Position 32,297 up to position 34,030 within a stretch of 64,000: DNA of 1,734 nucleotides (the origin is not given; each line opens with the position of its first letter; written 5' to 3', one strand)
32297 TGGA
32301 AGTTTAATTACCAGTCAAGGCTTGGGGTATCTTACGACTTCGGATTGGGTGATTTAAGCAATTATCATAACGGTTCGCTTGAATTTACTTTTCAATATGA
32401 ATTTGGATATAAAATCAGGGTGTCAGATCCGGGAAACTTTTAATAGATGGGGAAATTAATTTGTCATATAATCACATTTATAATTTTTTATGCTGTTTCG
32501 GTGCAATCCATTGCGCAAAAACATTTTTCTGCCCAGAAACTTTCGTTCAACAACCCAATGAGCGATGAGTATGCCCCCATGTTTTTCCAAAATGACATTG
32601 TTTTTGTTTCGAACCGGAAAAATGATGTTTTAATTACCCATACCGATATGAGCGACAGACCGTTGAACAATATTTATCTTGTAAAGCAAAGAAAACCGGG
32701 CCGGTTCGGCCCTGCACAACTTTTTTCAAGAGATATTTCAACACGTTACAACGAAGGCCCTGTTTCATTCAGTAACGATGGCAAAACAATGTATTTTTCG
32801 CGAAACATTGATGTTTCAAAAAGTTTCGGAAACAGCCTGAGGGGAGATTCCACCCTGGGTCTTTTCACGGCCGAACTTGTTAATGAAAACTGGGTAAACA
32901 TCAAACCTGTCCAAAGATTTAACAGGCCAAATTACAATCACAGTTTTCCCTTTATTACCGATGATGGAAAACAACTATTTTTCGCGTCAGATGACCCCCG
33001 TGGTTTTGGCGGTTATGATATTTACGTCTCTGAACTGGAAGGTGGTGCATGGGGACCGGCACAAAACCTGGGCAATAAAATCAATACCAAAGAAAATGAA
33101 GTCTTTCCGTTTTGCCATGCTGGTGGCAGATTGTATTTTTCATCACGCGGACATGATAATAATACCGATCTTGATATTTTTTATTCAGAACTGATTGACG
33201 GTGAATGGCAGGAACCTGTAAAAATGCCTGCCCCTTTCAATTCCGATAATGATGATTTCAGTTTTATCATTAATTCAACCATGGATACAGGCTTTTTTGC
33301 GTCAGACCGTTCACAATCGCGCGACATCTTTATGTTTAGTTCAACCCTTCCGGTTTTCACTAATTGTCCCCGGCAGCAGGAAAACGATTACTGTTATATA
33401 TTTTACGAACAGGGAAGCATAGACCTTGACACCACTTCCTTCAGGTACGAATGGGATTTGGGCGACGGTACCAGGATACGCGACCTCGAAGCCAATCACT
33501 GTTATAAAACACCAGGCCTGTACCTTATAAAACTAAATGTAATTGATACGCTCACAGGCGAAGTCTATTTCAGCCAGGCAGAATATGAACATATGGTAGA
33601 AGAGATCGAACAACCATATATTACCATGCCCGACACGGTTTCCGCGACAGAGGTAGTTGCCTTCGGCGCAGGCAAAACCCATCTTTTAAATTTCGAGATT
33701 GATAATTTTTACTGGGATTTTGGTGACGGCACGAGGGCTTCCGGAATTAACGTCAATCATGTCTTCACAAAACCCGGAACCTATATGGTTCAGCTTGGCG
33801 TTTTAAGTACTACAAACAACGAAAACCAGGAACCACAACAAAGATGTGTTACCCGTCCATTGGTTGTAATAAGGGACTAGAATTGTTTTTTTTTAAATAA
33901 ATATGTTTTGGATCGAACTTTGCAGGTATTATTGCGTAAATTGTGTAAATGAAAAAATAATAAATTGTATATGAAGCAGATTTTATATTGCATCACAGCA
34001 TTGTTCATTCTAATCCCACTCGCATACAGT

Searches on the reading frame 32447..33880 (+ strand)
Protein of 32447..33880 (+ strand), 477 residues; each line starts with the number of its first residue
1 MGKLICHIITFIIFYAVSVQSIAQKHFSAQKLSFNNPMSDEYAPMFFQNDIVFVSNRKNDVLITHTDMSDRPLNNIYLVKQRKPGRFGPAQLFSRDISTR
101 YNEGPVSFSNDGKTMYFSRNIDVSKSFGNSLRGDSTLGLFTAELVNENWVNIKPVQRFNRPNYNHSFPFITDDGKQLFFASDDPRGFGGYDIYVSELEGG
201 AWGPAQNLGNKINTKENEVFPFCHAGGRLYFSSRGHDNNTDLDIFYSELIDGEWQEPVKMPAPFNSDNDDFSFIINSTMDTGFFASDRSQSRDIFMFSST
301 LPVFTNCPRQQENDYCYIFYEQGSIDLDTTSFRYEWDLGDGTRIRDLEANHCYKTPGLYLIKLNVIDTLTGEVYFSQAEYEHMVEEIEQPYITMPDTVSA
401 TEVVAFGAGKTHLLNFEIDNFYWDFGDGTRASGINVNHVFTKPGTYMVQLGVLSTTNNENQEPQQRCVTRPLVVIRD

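Call 5: search_protein_families(library=pfam, proteins=[window:32447-33880:+], max_evalue=0.01)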
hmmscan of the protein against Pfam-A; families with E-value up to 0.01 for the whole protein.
window:32447-33880:+ (477 aa): 3 families
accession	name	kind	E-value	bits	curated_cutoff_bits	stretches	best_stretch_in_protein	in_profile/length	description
PF18911.6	PKD_4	-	4.4e-26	91.2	27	2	392-461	6-77/85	PKD domain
PF00801.26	PKD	-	2.5e-18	66.3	23.5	2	420-461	31-74/80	PKD domain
PF07676.18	PD40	-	1.6e-13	50.6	20.9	2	162-194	8-38/38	WD40-like Beta Propeller Repeat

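Call 6: search_protein_families(library=ncbifam, proteins=[window:32447-33880:+], max_evalue=0.01)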
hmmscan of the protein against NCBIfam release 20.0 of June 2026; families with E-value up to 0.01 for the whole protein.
window:32447-33880:+ (477 aa): 4 families
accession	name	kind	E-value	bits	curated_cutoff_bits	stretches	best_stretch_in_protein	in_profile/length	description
NF053607.1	CHU_0125_OmpA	equivalog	1.5e-43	149.2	620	1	32-302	151-415/639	CHU_0125 family OmpA-like outer membrane integrity protein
NF052230.1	T9SS_PorE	exception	1.7e-43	148.8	600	1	25-293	145-409/648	PorE family type IX secretion system protein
TIGR00864.1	PCC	subfamily_domain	4.8e-07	26.6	1861.4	1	332-456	1087-1208/2700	polycystin cation channel protein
NF058578.1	CPR_pilus_PamR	equivalog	0.0022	16.9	300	0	426-451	188-221/297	pilus system RbmA-like protein PamR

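Call 72: search_solved_structures(query=window:32447-33877:+, max_evalue=0.01)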
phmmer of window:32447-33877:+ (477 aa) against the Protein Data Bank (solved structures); distinct sequences matched with E-value up to 0.01: 11.
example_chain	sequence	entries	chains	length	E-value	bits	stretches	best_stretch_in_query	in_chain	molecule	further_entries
9lqj_A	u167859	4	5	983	1.9e-17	66.7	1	319-472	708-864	Collagenase ColH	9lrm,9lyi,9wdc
9lrk_A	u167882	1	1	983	2e-17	66.7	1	319-472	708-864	Collagenase ColH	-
4jgu_A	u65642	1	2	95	1.8e-06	30.5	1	390-458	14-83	ColH protein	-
4u6t_A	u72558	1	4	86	3.2e-06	29.7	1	319-372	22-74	ColH protein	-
4u7k_A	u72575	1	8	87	3.3e-06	29.7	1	319-372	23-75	ColH protein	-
2c26_A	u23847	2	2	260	0.0001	24.8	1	302-369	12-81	ENDOGLUCANASE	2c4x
4jrw_A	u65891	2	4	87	0.00014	24.3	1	393-453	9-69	Collagenase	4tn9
2y72_A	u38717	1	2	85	0.00014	24.2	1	395-453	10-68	COLLAGENASE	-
4aqo_A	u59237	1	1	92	0.00015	24.2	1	393-453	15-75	COLLAGENASE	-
2y3u_A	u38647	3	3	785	0.0048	19.2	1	394-453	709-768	COLLAGENASE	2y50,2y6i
1l0q_A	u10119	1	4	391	0.0049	19.2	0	324-367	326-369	Surface layer protein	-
